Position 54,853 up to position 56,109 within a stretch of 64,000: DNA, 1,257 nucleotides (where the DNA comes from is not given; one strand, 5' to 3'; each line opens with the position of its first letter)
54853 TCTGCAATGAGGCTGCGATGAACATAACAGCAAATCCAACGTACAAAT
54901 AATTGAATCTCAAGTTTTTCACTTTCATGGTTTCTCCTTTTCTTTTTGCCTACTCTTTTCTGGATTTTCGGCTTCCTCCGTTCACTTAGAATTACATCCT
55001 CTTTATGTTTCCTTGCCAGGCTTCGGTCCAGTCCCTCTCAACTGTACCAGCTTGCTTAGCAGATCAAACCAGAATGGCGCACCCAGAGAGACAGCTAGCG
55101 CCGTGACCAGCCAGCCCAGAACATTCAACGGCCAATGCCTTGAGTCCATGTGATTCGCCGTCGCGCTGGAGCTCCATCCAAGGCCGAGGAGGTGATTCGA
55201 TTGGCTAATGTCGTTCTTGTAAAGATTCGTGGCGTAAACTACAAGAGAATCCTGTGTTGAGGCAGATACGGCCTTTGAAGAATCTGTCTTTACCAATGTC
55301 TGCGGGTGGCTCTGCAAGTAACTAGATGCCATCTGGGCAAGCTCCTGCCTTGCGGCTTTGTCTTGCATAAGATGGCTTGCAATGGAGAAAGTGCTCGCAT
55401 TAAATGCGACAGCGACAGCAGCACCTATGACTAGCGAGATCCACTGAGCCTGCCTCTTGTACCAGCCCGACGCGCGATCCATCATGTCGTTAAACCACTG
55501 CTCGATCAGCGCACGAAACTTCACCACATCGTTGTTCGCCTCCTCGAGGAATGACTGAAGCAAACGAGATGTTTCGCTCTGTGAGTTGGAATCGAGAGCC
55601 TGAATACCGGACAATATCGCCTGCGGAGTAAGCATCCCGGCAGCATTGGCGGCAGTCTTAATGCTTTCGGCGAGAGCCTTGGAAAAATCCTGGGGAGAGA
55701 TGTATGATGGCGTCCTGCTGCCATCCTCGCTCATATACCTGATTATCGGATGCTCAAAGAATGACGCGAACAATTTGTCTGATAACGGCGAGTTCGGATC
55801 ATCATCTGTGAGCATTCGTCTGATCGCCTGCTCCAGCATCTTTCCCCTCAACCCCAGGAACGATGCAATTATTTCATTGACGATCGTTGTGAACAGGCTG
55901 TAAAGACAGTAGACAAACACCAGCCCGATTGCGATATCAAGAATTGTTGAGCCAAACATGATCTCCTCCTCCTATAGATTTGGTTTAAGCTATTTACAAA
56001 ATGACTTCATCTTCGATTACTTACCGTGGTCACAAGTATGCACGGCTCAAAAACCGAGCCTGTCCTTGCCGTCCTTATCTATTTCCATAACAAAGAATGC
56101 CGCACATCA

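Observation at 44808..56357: An ~11.5-kb island of uncharacterised, membrane-centred genes between a WYL regulator and mazG: candidate undescribed conflict or defence locus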

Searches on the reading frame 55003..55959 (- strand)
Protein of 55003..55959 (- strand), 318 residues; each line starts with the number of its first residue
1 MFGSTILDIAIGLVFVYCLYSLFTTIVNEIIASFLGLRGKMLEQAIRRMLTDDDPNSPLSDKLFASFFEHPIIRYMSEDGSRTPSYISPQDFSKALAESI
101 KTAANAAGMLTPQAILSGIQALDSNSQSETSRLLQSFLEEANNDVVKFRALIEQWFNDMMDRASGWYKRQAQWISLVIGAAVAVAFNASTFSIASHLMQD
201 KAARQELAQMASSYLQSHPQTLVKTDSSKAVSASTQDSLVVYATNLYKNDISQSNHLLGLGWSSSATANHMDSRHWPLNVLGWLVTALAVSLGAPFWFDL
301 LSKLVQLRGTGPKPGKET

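Call 5: search_protein_families(library=pfam, max_evalue=0.01, proteins=[window:55003-55959:-])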
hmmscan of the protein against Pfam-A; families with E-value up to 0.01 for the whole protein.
window:55003-55959:- (318 aa): 1 family
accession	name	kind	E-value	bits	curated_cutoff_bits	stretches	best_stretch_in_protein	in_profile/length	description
PF07264.17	EI24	-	0.0022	18.6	32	0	152-311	40-100/199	Sulfate transporter CysZ/Etoposide-induced protein 2.4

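Call 7: search_protein_families(library=padloc, max_evalue=0.01, proteins=[window:55003-55959:-])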
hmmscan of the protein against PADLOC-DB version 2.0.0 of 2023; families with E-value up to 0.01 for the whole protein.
window:55003-55959:- (318 aa): 1 family
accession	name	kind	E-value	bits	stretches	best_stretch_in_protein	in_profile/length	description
PDLC00147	GajB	-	0.00042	17.3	1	89-240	403-558/637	UrvD helicase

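Call 8: search_protein_families(library=ncbifam, max_evalue=0.01, proteins=[window:55003-55959:-])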
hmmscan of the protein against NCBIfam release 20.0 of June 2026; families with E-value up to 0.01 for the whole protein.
window:55003-55959:- (318 aa): 0 families

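Call 40: find_homologous_proteins(query=window:55003-55959:-)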
Query window:55003-55959:- (318 aa): 3646 proteins with E <= 0.001 among 8000 candidates; the best 120 are listed.
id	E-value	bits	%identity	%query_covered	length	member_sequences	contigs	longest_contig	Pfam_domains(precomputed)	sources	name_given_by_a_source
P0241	2.4e-165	568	99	84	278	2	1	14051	-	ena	-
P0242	2.1e-133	463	67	100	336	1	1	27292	-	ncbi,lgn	-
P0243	1.6e-122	427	63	99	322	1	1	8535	-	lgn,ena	-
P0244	8.7e-122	425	60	100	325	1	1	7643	-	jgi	jgi:hypothetical protein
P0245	8.8e-112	392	57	99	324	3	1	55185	-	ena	-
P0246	9.5e-112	392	60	98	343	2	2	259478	-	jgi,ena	jgi:hypothetical protein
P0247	1.0e-110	388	57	100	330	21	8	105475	-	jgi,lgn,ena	jgi:hypothetical protein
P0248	5.2e-105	370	55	100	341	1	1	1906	-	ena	-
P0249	6.5e-104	366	57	99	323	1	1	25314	-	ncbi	-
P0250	1.4e-103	365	58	99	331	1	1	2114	-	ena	-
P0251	1.6e-102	361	55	99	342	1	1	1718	-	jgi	jgi:hypothetical protein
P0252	4.8e-100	353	53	99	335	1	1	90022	-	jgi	jgi:hypothetical protein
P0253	3.8e-99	350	52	99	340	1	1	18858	-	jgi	jgi:hypothetical protein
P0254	6.9e-98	346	52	99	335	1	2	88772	-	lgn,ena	-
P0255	2.0e-93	332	51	100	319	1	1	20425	-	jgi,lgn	jgi:hypothetical protein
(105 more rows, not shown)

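Call 41: find_encoding_contigs(protein=P0242, flank=8000, max_places=2)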
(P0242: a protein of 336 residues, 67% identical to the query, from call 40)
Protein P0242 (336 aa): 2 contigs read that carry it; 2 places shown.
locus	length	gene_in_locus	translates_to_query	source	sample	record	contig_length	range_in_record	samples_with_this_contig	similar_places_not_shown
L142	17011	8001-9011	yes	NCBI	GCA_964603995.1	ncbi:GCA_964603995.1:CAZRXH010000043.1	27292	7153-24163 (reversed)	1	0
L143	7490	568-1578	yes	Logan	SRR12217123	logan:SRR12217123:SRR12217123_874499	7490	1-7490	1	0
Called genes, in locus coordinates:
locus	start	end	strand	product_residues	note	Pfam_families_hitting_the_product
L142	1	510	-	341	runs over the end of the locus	PF02608:Bmp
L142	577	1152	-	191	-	PF00265:TK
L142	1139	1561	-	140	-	PF08211:dCMP_cyt_deam_2, PF00383:dCMP_cyt_deam_1, PF26947:CDL (weak)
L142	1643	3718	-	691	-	PF09594:GT87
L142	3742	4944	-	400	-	PF28548:4TM_phosphoesterase (weak), PF00149:Metallophos, PF12850:Metallophos_2 (faint)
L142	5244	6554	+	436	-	PF07690:MFS_1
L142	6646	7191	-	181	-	-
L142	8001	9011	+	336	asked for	-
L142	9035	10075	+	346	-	PF00082:Peptidase_S8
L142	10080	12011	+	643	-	-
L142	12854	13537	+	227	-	-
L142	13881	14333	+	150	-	PF09912:DUF2141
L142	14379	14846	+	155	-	-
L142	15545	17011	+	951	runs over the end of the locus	PF08448:PAS_4, PF13426:PAS_9, PF00989:PAS, PF13188:PAS_8, PF13426:PAS_9, PF08447:PAS_3, PF08448:PAS_4, PF13426:PAS_9, +6 more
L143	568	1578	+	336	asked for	-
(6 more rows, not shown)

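Call 42: find_encoding_contigs(protein=P0247, flank=8000, max_places=4)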
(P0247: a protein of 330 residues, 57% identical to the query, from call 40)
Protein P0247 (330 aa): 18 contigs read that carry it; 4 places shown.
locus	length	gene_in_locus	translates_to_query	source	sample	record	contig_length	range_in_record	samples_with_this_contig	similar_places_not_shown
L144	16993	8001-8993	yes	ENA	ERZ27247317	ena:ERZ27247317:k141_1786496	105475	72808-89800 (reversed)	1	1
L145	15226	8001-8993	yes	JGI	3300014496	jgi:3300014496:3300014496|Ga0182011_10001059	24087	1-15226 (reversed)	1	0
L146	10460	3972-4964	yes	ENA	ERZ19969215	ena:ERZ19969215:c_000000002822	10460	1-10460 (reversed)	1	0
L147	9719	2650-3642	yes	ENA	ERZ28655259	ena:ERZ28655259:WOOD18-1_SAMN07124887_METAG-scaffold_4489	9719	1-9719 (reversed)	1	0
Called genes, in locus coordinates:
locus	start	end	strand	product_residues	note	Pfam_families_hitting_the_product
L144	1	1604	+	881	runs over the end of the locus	PF06452:CBM9_1, PF19313:DUF5916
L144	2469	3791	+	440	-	PF01261:AP_endonuc_2 (weak), PF27526:XylA2_C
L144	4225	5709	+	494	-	PF00370:FGGY_N, PF02782:FGGY_C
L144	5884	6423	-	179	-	-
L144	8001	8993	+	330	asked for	-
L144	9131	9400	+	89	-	-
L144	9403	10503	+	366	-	-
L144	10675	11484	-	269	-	PF13349:DUF4097 (weak)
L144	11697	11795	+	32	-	-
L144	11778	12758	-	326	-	PF00226:DnaJ (weak)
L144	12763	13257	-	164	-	PF01381:HTH_3, PF12844:HTH_19 (weak), PF13560:HTH_31 (weak)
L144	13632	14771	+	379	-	PF01263:Aldose_epim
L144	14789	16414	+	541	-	PF00474:SSF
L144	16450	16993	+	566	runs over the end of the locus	PF00370:FGGY_N, PF02782:FGGY_C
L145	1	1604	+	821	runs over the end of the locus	PF06452:CBM9_1 (weak), PF19313:DUF5916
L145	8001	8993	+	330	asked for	-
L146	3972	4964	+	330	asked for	-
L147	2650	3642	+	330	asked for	-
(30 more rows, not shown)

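Call 51: search_protein_families(library=phrogs, max_evalue=0.001, proteins=[window:55003-55959:-])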
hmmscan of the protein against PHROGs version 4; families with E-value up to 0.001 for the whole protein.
window:55003-55959:- (318 aa): 0 families

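Call 56: search_solved_structures(query=A3, max_evalue=1)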
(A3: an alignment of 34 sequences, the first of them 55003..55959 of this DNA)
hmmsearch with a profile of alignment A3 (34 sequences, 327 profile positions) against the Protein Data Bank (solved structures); distinct sequences matched with E-value up to 1: 3.
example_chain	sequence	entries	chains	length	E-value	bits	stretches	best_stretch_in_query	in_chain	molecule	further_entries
4o8w_A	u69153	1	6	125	0.12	15.1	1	39-129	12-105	Spore germination protein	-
3k3u_A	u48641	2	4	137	0.66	12.7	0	136-170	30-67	Dehaloperoxidase A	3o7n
7mnh_A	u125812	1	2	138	0.68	12.6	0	136-170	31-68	Dehaloperoxidase A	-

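Call 66: search_dna_similar(query=window:55003-55959:-, collection=plasmids, mode=protein, max_rows=15)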
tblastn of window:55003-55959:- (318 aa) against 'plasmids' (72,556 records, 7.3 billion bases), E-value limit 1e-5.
Records with a match: 13; places in all: 14; records where one place covers at least 80% of the query: 11.
Best place of each record, by identity: <60% 13.
By first word of the organism name: Rhizobium 4; Agrobacterium 2; Vitreoscilla 1; Hymenobacter 1; Paracoccus 1; Caballeronia 1; Kovacikia 1; Nostoc 1; Nonomuraea 1.
By predicted mobility (MOB-suite, as given by PLSDB): non-mobilizable 6; mobilizable 4; conjugative 3.
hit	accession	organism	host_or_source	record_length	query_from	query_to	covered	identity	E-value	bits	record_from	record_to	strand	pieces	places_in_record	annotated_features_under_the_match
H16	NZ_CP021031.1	Rhizobium sp. NXC14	Phaseolus vulgaris,cell culture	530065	1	314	99%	32.7%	3e-38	151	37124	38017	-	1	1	hypothetical protein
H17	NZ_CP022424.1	Vitreoscilla filiformis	cell culture,Mud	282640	1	316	99%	30.5%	3e-34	139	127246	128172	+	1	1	hypothetical protein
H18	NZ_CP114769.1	Hymenobacter canadensis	whole organism,lake water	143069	1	310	97%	30.3%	2e-36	146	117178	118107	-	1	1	hypothetical protein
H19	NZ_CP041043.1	Paracoccus sp. AK26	pure culture,Hexachlorocyclohexane ...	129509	1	314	99%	29.7%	2e-32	134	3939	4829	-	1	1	hypothetical protein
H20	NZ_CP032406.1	Rhizobium rosettiformans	Isolation,ex cyanobacteria field sample ...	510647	1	315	99%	29.2%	4e-29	124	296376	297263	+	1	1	hypothetical protein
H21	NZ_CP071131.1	Caballeronia sp. M1242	Homo sapiens,ETA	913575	1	310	97%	29.0%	1e-30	129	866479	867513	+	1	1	hypothetical protein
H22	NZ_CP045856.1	Agrobacterium sp. MA01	cell culture,Microcystis culture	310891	1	315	99%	28.3%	5e-27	118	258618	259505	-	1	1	hypothetical protein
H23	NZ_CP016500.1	Agrobacterium sp. RAC06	Microbial isolate,Algal phycosphere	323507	1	315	99%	28.3%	8e-27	117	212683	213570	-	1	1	hypothetical protein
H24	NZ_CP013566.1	Rhizobium phaseoli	Phaseolus vulgaris,Whole ...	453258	1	312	98%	28.6%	7e-31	129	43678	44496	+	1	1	hypothetical protein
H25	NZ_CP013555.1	Rhizobium phaseoli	-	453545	1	312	98%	28.6%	7e-31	129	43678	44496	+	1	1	hypothetical protein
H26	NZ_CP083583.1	Kovacikia minuta CCNUW1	cell culture,fresh water lake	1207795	6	314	97%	25.6%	2e-18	93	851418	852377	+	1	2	record has no annotation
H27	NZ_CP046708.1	Nostoc sp. ATCC 53789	-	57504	98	314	68%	30.1%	7e-20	97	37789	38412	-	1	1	hypothetical protein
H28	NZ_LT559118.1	Nonomuraea gerenzanensis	-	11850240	87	308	70%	26.1%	1e-11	73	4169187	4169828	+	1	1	none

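Call 67: get_annotated_region(hit=H16, flank=6000)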
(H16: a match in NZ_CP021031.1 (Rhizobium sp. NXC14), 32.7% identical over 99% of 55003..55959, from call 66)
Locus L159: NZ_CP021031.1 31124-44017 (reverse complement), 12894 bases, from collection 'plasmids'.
description: Rhizobium sp. NXC14 plasmid pRspNXC14a, complete sequence
organism: Rhizobium sp. NXC14 (NCBI taxid 1981173)
taxonomy: Bacteria; Pseudomonadota; Alphaproteobacteria; Hyphomicrobiales; Rhizobiaceae; Rhizobium; Rhizobium sp. NXC14
host: -; source: Phaseolus vulgaris,cell culture; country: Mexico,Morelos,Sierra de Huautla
typing (MOB-suite, as given by PLSDB): conjugative; replicon rep_cluster_287; relaxase MOBP,MOBQ; mating-pair formation MPF_T
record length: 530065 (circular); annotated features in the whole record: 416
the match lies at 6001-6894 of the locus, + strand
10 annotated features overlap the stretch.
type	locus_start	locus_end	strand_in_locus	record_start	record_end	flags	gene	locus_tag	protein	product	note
CDS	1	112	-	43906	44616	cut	-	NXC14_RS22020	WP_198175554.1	DUF4019 domain-containing protein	-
CDS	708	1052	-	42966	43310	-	-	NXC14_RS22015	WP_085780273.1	hypothetical protein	-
CDS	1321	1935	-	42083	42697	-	-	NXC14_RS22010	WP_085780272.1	hypothetical protein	-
CDS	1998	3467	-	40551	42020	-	-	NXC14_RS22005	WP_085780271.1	M15 family metallopeptidase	-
CDS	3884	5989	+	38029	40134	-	-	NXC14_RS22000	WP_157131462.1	patatin-like phospholipase family protein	-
CDS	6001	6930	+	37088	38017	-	-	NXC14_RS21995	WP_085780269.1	hypothetical protein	-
CDS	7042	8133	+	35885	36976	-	-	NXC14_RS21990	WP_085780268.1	DUF2252 family protein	-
CDS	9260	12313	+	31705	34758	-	-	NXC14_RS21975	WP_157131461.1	hypothetical protein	-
CDS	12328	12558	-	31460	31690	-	-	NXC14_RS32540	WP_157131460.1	hypothetical protein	-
CDS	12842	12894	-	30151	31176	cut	-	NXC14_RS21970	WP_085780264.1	IS110 family transposase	-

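Call 68: get_annotated_region(hit=H18, flank=6000)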
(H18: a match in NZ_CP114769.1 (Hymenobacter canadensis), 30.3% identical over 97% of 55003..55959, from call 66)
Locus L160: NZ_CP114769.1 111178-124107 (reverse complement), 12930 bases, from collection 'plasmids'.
description: Hymenobacter canadensis strain PAMC 29467 plasmid unnamed2, complete sequence
organism: Hymenobacter canadensis (NCBI taxid 2999067)
taxonomy: Bacteria; Bacteroidota; Cytophagia; Cytophagales; Hymenobacteraceae; Hymenobacter; Hymenobacter canadensis
host: -; source: whole organism,lake water; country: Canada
typing (MOB-suite, as given by PLSDB): mobilizable; relaxase MOBB
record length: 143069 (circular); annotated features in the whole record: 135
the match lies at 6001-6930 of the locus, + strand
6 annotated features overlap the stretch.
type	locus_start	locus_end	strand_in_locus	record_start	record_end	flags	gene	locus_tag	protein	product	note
CDS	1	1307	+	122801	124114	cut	-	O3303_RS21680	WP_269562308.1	DNA/RNA non-specific endonuclease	-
CDS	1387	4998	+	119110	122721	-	-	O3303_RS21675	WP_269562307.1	hypothetical protein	-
CDS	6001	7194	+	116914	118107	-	-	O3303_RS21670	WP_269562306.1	hypothetical protein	-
CDS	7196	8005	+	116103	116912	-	-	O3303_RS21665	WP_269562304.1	N-acetylmuramoyl-L-alanine amidase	-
CDS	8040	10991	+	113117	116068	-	-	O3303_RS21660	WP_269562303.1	S8 family serine peptidase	GO:0006508 - proteolysis [Evidence IEA]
CDS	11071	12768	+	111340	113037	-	-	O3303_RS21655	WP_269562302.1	hypothetical protein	-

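Call 69: get_annotated_region(hit=H17, flank=6000)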
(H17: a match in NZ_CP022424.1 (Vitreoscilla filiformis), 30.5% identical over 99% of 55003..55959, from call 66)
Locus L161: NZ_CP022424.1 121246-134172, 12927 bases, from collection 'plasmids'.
description: Vitreoscilla filiformis strain ATCC 15551 plasmid pVF1, complete sequence
organism: Vitreoscilla filiformis (NCBI taxid 63)
taxonomy: Bacteria; Pseudomonadota; Betaproteobacteria; Neisseriales; Neisseriaceae; Vitreoscilla; Vitreoscilla filiformis
host: -; source: cell culture,Mud; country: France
typing (MOB-suite, as given by PLSDB): non-mobilizable
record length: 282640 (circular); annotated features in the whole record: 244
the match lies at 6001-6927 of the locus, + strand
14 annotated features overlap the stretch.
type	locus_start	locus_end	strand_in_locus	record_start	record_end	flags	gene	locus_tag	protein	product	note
CDS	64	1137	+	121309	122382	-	-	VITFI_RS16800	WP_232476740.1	CapA family protein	GO:0045227 - capsule polysaccharide biosynthetic process [Evidence IEA]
CDS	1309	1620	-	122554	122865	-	-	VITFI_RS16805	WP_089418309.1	hypothetical protein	-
CDS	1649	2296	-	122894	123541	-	maiA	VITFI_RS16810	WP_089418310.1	maleylacetoacetate isomerase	GO:0006559 - L-phenylalanine catabolic process [Evidence IEA]; GO:0006572 - tyrosine catabolic process [Evidence IEA]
CDS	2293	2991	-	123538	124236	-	-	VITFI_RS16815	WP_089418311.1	fumarylacetoacetate hydrolase family protein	-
CDS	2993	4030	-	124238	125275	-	-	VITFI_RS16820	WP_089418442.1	cupin domain-containing protein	-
CDS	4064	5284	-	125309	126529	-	-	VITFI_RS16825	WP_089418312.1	3-hydroxybenzoate 6-monooxygenase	-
CDS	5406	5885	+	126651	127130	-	-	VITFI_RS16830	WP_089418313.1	MarR family transcriptional regulator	-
CDS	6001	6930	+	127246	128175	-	-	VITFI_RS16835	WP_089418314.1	hypothetical protein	-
CDS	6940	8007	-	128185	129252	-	-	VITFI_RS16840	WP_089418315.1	MBL fold metallo-hydrolase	-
CDS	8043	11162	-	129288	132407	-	-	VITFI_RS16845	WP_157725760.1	calcium-binding protein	-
CDS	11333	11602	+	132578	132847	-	-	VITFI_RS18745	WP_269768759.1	AbrB/MazE/SpoVT family DNA-binding domain-containing protein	-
CDS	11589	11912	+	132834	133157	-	-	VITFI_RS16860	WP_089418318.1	type II toxin-antitoxin system PemK/MazF family toxin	-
CDS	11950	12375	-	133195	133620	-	-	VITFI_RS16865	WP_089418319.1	VOC family protein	-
CDS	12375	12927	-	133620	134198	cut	-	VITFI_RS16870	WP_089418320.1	TMEM165/GDT1 family protein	-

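Call 71: get_annotated_region(hit=H19, flank=5000)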
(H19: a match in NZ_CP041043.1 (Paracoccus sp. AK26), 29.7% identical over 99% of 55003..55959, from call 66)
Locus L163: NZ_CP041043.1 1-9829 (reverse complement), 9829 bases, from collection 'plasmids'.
description: Paracoccus sp. AK26 plasmid pAK3, complete sequence
organism: Paracoccus sp. AK26 (NCBI taxid 2589076)
taxonomy: Bacteria; Pseudomonadota; Alphaproteobacteria; Rhodobacterales; Paracoccaceae; Paracoccus; Paracoccus sp. AK26
host: -; source: pure culture,Hexachlorocyclohexane (HCH) pesticide-contaminated soil; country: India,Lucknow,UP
typing (MOB-suite, as given by PLSDB): non-mobilizable
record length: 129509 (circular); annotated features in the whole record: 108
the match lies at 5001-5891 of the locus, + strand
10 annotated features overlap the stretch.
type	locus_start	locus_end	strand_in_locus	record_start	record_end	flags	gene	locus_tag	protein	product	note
CDS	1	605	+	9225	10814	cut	-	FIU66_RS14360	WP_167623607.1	hypothetical protein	-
CDS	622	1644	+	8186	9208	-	-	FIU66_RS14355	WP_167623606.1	hypothetical protein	-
CDS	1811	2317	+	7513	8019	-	-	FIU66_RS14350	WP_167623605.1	hypothetical protein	-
CDS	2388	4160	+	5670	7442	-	-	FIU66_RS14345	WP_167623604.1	vanadium-dependent haloperoxidase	-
CDS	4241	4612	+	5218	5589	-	-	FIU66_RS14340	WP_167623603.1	hypothetical protein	-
CDS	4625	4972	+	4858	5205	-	-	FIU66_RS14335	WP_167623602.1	hypothetical protein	-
CDS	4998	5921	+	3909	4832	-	-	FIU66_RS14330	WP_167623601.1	hypothetical protein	-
CDS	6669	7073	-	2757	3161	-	-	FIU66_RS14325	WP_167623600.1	type II toxin-antitoxin system VapC family toxin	-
CDS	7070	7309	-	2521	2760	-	-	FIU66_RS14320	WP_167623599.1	type II toxin-antitoxin system PrlF family antitoxin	GO:0001558 - regulation of cell growth [Evidence IEA]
CDS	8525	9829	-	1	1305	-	-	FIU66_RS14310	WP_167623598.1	AAA family ATPase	-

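Call 72: get_annotated_region(hit=H20, flank=5000)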
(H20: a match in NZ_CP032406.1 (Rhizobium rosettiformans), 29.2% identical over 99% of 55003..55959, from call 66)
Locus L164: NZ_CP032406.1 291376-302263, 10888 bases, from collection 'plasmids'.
description: Rhizobium rosettiformans strain MAE2-X plasmid p1, complete sequence
organism: Rhizobium rosettiformans (NCBI taxid 1368430)
taxonomy: Bacteria; Pseudomonadota; Alphaproteobacteria; Hyphomicrobiales; Rhizobiaceae; Rhizobium; Rhizobium rosettiformans
host: -; source: Isolation,ex cyanobacteria field sample from freshwater; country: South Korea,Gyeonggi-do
typing (MOB-suite, as given by PLSDB): mobilizable; relaxase MOBP,MOBQ
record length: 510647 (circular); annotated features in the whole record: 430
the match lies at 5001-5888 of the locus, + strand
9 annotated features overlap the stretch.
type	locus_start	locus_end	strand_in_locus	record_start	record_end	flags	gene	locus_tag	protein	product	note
CDS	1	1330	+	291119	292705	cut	-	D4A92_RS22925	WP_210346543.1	hypothetical protein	-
CDS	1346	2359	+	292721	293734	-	-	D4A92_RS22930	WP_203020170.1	hypothetical protein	-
CDS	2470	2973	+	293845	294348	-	-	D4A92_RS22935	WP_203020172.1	hypothetical protein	-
CDS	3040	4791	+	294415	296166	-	-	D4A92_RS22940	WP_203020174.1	vanadium-dependent haloperoxidase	-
CDS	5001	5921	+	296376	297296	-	-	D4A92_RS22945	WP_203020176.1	hypothetical protein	-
CDS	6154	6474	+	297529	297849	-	-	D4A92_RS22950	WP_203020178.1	transposase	GO:0006313 - DNA transposition [Evidence IEA]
CDS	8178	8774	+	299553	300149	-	-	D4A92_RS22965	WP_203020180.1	helix-turn-helix transcriptional regulator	-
CDS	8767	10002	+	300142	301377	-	-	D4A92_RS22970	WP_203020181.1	type II toxin-antitoxin system HipA family toxin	-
CDS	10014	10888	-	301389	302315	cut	-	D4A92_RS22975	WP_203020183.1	zincin-like metallopeptidase domain-containing protein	-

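Call 73: get_annotated_region(hit=H21, flank=5000)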
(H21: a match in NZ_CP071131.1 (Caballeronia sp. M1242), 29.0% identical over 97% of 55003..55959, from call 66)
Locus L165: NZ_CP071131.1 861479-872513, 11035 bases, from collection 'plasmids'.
description: Caballeronia sp. M1242 plasmid unnamed2, complete sequence
organism: Caballeronia sp. M1242 (NCBI taxid 2814653)
taxonomy: Bacteria; Pseudomonadota; Betaproteobacteria; Burkholderiales; Burkholderiaceae; Caballeronia; Caballeronia sp. M1242
host: -; source: Homo sapiens,ETA; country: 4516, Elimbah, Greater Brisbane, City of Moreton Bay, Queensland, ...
typing (MOB-suite, as given by PLSDB): non-mobilizable
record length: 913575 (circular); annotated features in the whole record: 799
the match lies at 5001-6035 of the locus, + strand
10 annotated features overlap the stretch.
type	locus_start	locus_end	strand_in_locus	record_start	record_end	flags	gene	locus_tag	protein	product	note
CDS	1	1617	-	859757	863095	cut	-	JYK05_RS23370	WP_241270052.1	adenylate/guanylate cyclase domain-containing protein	GO:0009190 - cyclic nucleotide biosynthetic process [Evidence IEA]; GO:0035556 - intracellular signal transduction ...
CDS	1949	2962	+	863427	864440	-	-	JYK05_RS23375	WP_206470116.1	LuxR C-terminal-related transcriptional regulator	GO:0006355 - regulation of DNA-templated transcription [Evidence IEA]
CDS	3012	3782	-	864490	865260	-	-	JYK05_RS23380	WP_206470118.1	hypothetical protein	-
CDS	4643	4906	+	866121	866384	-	-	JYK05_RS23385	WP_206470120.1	hypothetical protein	-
CDS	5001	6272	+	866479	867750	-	-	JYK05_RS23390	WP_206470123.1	hypothetical protein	-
CDS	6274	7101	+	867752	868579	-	-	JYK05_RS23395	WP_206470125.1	N-acetylmuramoyl-L-alanine amidase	-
CDS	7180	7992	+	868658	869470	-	-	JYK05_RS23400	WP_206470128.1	peptidoglycan-binding protein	-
CDS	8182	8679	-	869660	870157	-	-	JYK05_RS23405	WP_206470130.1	SRPBCC family protein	-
CDS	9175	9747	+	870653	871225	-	-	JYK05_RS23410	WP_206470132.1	DUF1993 domain-containing protein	-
CDS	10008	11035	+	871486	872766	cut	-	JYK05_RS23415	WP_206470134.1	MFS transporter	GO:0055085 - transmembrane transport [Evidence IEA]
